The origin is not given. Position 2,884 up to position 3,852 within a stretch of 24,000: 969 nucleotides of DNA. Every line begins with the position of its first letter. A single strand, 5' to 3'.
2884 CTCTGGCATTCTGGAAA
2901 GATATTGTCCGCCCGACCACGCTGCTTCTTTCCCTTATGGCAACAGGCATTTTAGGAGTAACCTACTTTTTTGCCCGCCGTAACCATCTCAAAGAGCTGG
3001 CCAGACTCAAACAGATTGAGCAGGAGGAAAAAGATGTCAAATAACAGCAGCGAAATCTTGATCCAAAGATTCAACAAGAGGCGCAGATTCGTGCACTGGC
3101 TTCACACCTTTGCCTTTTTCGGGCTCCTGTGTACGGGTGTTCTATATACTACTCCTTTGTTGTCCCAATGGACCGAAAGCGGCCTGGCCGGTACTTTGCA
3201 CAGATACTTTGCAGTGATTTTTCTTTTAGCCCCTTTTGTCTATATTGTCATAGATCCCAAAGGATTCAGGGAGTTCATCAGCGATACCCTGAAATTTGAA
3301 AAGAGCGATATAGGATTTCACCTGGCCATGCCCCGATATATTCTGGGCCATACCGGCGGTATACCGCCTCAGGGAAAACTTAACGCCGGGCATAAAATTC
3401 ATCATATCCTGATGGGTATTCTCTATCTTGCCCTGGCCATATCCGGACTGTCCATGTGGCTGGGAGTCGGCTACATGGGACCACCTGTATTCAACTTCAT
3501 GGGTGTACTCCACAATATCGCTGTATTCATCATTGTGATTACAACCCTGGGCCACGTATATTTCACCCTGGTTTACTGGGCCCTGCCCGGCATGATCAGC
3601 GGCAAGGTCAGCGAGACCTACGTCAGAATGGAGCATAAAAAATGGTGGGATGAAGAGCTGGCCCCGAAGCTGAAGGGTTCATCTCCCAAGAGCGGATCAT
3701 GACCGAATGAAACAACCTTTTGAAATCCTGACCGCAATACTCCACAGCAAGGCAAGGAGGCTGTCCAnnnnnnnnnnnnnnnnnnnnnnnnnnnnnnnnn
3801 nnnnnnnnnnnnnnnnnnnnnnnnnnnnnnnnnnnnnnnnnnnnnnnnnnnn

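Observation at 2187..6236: Fdn-like quinol module (FeS and cytochrome b) with a decahaem cytochrome in place of the catalytic subunit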

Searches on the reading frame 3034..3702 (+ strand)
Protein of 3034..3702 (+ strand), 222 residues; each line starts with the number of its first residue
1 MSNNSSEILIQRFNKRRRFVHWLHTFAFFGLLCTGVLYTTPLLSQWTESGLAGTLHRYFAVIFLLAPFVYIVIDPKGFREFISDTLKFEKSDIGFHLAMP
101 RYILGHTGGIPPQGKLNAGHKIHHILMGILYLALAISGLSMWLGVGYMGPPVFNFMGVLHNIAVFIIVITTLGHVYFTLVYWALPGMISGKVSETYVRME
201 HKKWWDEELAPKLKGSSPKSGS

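Call 4: search_protein_families(library=pfam, proteins=[window:3034-3702:+], max_evalue=0.1)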
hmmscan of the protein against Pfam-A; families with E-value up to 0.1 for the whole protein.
window:3034-3702:+ (222 aa): 1 family
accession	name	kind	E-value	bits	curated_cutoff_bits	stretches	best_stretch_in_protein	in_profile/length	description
PF01292.26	Ni_hydr_CYTB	-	6.7e-17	62.3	30.1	1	13-189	2-178/179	Prokaryotic cytochrome b561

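Call 6: search_protein_families(library=ncbifam, proteins=[window:3034-3702:+], max_evalue=0.01)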
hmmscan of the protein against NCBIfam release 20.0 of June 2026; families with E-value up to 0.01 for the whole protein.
window:3034-3702:+ (222 aa): 4 families
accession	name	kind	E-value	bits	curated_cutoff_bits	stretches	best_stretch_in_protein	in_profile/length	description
TIGR01583.1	formate-DH-gamm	equivalog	1.2e-22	80.9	115.85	1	10-208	2-201/204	formate dehydrogenase subunit gamma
NF007558.0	PRK10179.1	equivalog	9.1e-14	51.6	339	1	9-207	6-203/217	formate dehydrogenase-N subunit gamma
NF007924.0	PRK10639.1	equivalog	2.4e-10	40.5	341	1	9-207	6-201/211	formate dehydrogenase cytochrome b556 subunit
TIGR02125.1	CytB-hydogenase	equivalog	0.0048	16.4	121.5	0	12-179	2-189/212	Ni/Fe-hydrogenase, b-type cytochrome subunit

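Call 31: search_solved_structures(query=window:3034-3702:+, max_evalue=1, show_alignments=2)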
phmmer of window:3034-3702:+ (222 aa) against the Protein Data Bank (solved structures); distinct sequences matched with E-value up to 1: 2.
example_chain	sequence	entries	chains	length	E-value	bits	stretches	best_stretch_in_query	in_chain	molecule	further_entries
1kqf_C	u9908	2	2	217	1e-12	51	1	12-209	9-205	FORMATE DEHYDROGENASE, NITRATE-INDUCIBLE, CYTOCHROME B556(FDN) SUBUNIT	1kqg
9dqh_A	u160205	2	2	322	0.67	12.3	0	125-185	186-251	Mas-related G-protein coupled receptor member D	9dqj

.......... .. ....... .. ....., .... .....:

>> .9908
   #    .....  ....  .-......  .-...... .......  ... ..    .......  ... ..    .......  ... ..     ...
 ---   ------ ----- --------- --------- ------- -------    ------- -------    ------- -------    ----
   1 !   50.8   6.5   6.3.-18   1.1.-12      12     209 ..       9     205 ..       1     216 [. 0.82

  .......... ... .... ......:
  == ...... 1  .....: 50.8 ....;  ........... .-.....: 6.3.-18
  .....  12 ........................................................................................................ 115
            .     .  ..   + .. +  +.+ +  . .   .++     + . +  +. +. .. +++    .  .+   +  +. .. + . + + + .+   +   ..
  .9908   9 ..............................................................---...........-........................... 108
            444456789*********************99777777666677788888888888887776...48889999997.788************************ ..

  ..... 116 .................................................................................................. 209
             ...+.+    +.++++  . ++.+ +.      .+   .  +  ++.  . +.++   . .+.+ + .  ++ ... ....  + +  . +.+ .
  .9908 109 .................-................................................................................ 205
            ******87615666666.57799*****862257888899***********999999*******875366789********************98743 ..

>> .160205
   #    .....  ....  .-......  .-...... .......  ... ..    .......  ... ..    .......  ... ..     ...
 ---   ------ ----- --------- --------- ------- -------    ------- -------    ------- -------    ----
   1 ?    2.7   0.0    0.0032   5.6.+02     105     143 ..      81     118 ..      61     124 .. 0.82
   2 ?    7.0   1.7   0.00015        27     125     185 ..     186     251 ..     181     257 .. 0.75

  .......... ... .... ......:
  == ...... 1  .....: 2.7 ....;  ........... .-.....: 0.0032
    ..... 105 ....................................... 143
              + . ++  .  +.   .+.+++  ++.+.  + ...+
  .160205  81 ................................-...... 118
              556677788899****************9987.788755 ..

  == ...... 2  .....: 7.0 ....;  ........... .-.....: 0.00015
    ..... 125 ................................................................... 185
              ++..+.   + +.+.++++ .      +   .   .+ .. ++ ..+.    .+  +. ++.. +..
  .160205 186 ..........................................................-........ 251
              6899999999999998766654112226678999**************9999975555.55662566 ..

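Call 49: find_homologous_proteins(query=window:3034-3702:+, max_evalue=0.000001)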
Query window:3034-3702:+ (222 aa): 5 proteins with E <= 0.000001 among 300 candidates.
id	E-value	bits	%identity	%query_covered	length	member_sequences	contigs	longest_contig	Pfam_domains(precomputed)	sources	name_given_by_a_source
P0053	1.0e-147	508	100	100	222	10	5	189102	PF01292.27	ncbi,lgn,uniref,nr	ncbi:formate dehydrogenase subunit gamma [Desulfonatronovibrio hydrogenovorans]|uniref:formate dehyd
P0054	1.5e-99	350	67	99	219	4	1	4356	PF01292.27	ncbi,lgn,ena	-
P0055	6.9e-99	348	67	96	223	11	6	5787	PF01292.27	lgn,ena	-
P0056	2.5e-67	244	50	98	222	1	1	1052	PF01292.27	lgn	-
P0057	1.8e-16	78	27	94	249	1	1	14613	PF01292.27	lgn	-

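Call 66: search_protein_representatives(protein=window:3034-3702:+)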
Query: 222 residues. Proteins with E-value up to 0.001 (for the whole library): 490; up to 1e-10: 120; up to 1e-30: 7. The best 150 are listed.
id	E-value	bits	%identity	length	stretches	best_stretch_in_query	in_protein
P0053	3.2e-148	507.5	100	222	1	1-222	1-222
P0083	1.9e-41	158.1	42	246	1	9-205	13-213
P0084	2.3e-36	141.5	35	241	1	10-208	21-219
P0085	1.7e-34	135.3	44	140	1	77-212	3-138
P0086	1.1e-33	132.7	36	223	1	9-209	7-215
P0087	7.4e-32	126.7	35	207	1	7-205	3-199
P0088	1.4e-31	125.8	36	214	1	10-207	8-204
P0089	1.3e-28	116.1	37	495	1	9-207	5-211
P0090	2.1e-28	115.4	33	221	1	11-211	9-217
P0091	8.8e-27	110.1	35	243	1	10-206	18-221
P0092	7.8e-26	107.0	32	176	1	9-162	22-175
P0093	4.9e-25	104.4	43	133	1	99-205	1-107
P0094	5.2e-25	104.3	34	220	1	9-207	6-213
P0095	1.1e-24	103.2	31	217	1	10-210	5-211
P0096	2.6e-23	98.7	29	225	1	10-207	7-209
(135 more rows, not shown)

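Call 68: find_encoding_contigs(protein=P0083, flank=6000, max_places=2)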
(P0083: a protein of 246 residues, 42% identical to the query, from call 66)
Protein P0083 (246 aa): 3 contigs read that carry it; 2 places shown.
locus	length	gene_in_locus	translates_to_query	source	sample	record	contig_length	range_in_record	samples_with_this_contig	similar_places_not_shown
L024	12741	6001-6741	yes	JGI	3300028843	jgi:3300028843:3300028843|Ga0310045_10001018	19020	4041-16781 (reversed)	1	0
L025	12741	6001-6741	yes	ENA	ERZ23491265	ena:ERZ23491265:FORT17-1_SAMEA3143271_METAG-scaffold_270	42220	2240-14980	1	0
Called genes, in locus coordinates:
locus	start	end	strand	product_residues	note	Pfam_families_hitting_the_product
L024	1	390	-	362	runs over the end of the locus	PF01321:Creatinase_N, PF00557:Peptidase_M24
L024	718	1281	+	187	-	-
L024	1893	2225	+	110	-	PF12802:MarR_2 (weak), PF01022:HTH_5, PF12840:HTH_20 (weak)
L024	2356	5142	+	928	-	PF04879:Molybdop_Fe4S4, PF00384:Molybdopterin, PF01568:Molydop_binding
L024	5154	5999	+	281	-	PF12838:Fer4_7 (weak), PF13187:Fer4_9, PF13237:Fer4_10, PF13247:Fer4_11, PF13187:Fer4_9 (weak), PF14697:Fer4_21 (weak), PF00037:Fer4, PF13247:Fer4_11, +4 more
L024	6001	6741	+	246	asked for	PF01292:Ni_hydr_CYTB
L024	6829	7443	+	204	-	PF02613:Nitrate_red_del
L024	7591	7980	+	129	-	PF12802:MarR_2 (weak), PF12840:HTH_20, PF25213:HVO_A0261_N (faint), PF01022:HTH_5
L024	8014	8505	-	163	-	PF01451:LMWPc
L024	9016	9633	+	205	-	PF02245:Pur_DNA_glyco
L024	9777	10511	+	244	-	PF11750:DUF3307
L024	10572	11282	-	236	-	PF20582:UPF0758_N, PF04002:RadC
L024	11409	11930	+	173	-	PF17032:Zn_ribbon_15 (faint), PF13240:Zn_Ribbon_1 (faint), PF13248:Zn_ribbon_3 (weak), PF12773:DZR, PF24460:DUF7575 (weak)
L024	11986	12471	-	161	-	PF12867:DinB_2 (weak)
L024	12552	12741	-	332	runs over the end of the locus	PF16881:LIAS_N (weak), PF04055:Radical_SAM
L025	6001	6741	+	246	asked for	PF01292:Ni_hydr_CYTB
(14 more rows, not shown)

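Call 69: search_protein_families(library=ncbifam, proteins=[L024:2356-5142:+, L024:5154-5999:+, L024:6001-6741:+, L024:6829-7443:+], max_evalue=0.00001)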
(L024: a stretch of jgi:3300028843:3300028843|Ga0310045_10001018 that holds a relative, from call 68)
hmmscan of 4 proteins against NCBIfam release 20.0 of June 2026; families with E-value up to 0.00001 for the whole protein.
L024:2356-5142:+ (928 aa): 24 families
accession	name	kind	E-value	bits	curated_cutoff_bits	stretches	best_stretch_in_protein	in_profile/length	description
NF012032.0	PRK15488.1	equivalog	4.5e-92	309.3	694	2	4-304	2-282/759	thiosulfate reductase PhsA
TIGR02166.1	dmsA_ynfE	subfamily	1.6e-55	188.6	777.7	3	5-301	1-297/794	DMSO/selenate family reductase complex A subunit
TIGR03479.1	DMSO_red_II_alp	subfamily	5.1e-50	170.4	984.75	1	57-635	63-626/913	molybdopterin-dependent oxidoreductase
TIGR01591.1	Fdh-alpha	equivalog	3.8e-40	137.6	666.25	1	56-303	2-238/672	formate dehydrogenase subunit alpha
NF041783.2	mnquin_red_QrcB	equivalog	2.1e-38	132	440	1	44-291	44-281/695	menaquinone reductase molybdopterin-binding-like subunit QrcB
TIGR01553.1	formate-DH-alph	equivalog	3.8e-32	111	814.2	2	5-149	2-140/1009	formate dehydrogenase-N subunit alpha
NF011566.1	PRK14990.1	exception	3.2e-29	101.5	1600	1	2-299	11-315/814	dimethylsulfoxide reductase subunit A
NF041714.1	arsenate_red_ArrA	equivalog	1.2e-28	99.7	1600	1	5-302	3-295/848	arsenate respiratory reductase molybdopterin-containing subunit ArrA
NF041885.1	selenate_YnfE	exception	3e-27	94.8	1675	1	5-299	3-302/805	selenate/tellurate reductase subunit YnfE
NF047855.1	AssmNtatRedNasC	equivalog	2.6e-26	92.1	1100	1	52-304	20-264/708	assimilatory nitrate reductase catalytic subunit NasC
NF041884.1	selenate_YnfF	exception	3.8e-26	91.2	1650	1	5-298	1-294/798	selenate/tellurate reductase subunit YnfF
NF042978.1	EthbenzDh_ebdA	equivalog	5.1e-22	77.5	2000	1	87-472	119-492/977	ethylbenzene dehydrogenase subunit alpha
TIGR00509.1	bisC_fam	subfamily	4e-19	68.4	1017.55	1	112-304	45-260/772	molybdopterin guanine dinucleotide-containing S/N-oxide reductase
NF041513.1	formate_DH_Act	exception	5.9e-18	64.1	1400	2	211-308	205-300/1067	formate dehydrogenase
NF010055.0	PRK13532.1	equivalog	4.1e-17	61.7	904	1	4-423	2-369/830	nitrate reductase catalytic subunit NapA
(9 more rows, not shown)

L024:5154-5999:+ (281 aa): 33 families (the best 25 are shown)
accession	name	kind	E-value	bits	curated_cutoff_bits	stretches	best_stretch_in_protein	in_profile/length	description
NF011569.0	PRK14993.1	equivalog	2e-55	187.9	416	1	3-199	43-223/244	tetrathionate reductase subunit TtrB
NF045797.1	DsrO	equivalog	2.8e-55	187.3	200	1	2-198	42-234/235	sulfate reduction electron transfer complex DsrMKJOP subunit DsrO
NF041715.1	arsenate_red_ArrB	equivalog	1.4e-49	168.8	450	2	3-107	2-103/233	arsenate respiratory reductase iron-sulfur subunit ArrB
TIGR03149.1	cyt_nit_nrfC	equivalog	1.2e-47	162.2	377.6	1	2-204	37-222/225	cytochrome c nitrite reductase Fe-S protein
NF041782.1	mnquin_red_QrcC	equivalog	3.8e-37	128.2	400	1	4-201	1-228/239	menaquinone reductase iron-sulfur cluster-binding subunit QrcC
TIGR03478.1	DMSO_red_II_bet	subfamily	7.4e-37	127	480.7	1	41-201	112-256/321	DMSO reductase family type II enzyme, iron-sulfur subunit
TIGR02951.1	DMSO_dmsB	equivalog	9.7e-32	110.2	214.1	1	3-170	1-157/161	DMSO/selenate family reductase complex B subunit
NF042979.1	EthbenzDh_ebdB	equivalog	5.2e-31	107.8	740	1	44-200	137-277/354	ethylbenzene dehydrogenase subunit beta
TIGR01582.1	FDH-beta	equivalog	6.2e-24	84.6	334.7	1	6-246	24-269/283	formate dehydrogenase subunit beta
TIGR01660.1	narH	equivalog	2e-22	79.3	524.05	1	39-166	162-272/492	nitrate reductase subunit beta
NF038355.1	FDH3_beta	equivalog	7.4e-22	78.3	240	1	6-168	5-166/180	formate dehydrogenase FDH3 subunit beta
NF008134.0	PRK10882.1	equivalog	1.4e-21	76.9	263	1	4-175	39-217/329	hydrogenase 2 operon protein HybA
NF045715.1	sulf_resp_HmcB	equivalog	5.7e-21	74.9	420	1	4-168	37-200/307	sulfate respiration complex iron-sulfur protein HmcB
NF007658.0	PRK10330.1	equivalog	5.8e-16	58.5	260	1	6-165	5-156/181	electron transport protein HydN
NF009408.0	PRK12769.1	equivalog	1.2e-15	56.7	1003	1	7-160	6-141/659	formate-dependent uric acid utilization protein AegA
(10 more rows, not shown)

L024:6001-6741:+ (246 aa): 4 families
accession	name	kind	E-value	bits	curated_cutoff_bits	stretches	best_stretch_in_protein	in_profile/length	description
TIGR01583.1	formate-DH-gamm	equivalog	2.6e-25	89.6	115.85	1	16-213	4-198/204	formate dehydrogenase subunit gamma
NF007558.0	PRK10179.1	equivalog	1e-18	67.8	339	1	16-224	9-212/217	formate dehydrogenase-N subunit gamma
NF007924.0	PRK10639.1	equivalog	7.7e-16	58.5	341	1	10-222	3-208/211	formate dehydrogenase cytochrome b556 subunit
TIGR02125.1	CytB-hydogenase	equivalog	2e-06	27.5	121.5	1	16-200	2-204/212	Ni/Fe-hydrogenase, b-type cytochrome subunit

L024:6829-7443:+ (204 aa): 4 families
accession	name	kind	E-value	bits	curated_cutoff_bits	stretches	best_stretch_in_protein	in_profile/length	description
TIGR03482.1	DMSO_red_II_cha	subfamily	2.4e-19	70.1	152.3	1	8-194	3-184/197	DMSO reductase family type II enzyme chaperone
NF003442.0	PRK04976.1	equivalog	3.3e-15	56.6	132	1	31-195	38-201/211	molecular chaperone TorD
NF008632.0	PRK11621.1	equivalog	1.1e-12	48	162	1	58-192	61-182/203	Tat proofreading chaperone DmsD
NF042981.1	EthbenzDh_ebdD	equivalog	1.2e-09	38.1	360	1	67-189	81-202/222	ethylbenzene dehydrogenase subunit delta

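Call 71: find_encoding_contigs(protein=P0086, flank=5000, max_places=1)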
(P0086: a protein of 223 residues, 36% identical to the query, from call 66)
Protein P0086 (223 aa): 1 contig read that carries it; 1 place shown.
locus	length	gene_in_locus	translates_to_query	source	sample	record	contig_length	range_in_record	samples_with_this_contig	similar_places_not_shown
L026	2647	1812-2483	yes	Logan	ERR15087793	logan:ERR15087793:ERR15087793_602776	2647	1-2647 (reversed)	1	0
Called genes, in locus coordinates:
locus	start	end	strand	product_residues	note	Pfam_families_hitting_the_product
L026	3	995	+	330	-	?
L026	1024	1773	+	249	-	PF13187:Fer4_9 (faint), PF13237:Fer4_10 (faint), PF13247:Fer4_11, PF25160:LdpA_Fe-S-bd (weak), PF12838:Fer4_7 (weak), PF00037:Fer4 (weak), PF12797:Fer4_2 (weak), PF12837:Fer4_6 (weak), +1 more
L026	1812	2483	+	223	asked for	PF01292:Ni_hydr_CYTB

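Call 72: find_encoding_contigs(protein=P0084, flank=5000, max_places=1)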
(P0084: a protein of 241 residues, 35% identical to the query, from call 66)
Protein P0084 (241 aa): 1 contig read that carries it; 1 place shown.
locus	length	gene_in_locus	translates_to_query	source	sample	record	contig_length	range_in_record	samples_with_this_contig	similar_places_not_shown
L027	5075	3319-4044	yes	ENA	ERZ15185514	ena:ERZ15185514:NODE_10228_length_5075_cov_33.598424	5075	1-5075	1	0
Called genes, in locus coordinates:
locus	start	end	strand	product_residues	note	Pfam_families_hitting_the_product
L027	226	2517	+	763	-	PF04879:Molybdop_Fe4S4, PF00384:Molybdopterin, PF01568:Molydop_binding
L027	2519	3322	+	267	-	PF00037:Fer4 (faint), PF12837:Fer4_6 (faint), PF13237:Fer4_10 (faint), PF14697:Fer4_21 (faint), PF12838:Fer4_7, PF13187:Fer4_9 (weak), PF13247:Fer4_11, PF12797:Fer4_2 (weak)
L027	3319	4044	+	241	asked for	PF01292:Ni_hydr_CYTB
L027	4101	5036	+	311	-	PF00581:Rhodanese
